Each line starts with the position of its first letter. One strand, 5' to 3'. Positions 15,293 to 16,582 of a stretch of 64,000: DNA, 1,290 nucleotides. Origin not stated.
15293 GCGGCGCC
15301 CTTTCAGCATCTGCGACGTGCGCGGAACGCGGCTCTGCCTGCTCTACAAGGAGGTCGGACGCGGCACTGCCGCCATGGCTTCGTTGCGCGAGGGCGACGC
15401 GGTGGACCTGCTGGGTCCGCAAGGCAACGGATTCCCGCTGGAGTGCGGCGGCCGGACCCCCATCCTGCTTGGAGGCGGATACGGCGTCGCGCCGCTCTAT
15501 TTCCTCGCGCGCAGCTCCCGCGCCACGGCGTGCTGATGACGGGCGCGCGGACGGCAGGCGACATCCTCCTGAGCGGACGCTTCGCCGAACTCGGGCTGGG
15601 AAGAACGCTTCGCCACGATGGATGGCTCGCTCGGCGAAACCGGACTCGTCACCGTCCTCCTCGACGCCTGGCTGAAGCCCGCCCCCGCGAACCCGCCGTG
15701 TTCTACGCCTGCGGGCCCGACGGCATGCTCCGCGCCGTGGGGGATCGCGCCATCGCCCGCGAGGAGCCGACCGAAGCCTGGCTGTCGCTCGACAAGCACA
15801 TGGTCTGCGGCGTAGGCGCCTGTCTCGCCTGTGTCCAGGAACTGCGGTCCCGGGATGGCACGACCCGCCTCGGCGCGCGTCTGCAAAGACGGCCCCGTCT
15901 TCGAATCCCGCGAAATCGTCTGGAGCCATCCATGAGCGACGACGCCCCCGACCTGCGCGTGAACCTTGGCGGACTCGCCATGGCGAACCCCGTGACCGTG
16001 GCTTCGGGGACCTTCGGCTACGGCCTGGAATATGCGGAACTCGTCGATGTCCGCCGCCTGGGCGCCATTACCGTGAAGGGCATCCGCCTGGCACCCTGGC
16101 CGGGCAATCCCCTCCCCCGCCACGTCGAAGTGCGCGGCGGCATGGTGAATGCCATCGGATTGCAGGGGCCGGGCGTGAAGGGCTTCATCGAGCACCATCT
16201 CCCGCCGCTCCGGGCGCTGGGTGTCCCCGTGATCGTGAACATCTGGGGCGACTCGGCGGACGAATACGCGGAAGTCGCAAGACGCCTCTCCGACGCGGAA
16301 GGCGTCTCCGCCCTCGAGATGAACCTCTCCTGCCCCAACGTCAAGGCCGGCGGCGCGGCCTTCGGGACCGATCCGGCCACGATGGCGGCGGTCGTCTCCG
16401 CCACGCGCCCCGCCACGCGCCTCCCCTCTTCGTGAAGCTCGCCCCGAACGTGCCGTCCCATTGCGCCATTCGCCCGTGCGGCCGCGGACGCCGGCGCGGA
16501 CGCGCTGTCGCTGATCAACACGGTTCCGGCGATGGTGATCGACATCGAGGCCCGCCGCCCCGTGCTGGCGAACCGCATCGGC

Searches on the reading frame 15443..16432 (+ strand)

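Call 49: search_protein_families(library=pfam, proteins=[window:15443-16432:+], max_evalue=0.001)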
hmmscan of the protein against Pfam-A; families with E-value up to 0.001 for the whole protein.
window:15443-16432:+ (330 aa): 2 families
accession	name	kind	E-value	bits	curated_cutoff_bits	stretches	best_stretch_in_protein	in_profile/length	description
PF01180.27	DHO_dh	-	2.2e-31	109.6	27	1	171-321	2-152/291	Dihydroorotate dehydrogenase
PF10418.14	DHODB_Fe-S_bind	-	1.7e-05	24.9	23.9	1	118-136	2-20/41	Iron-sulfur cluster binding domain of dihydroorotate dehydrogenase B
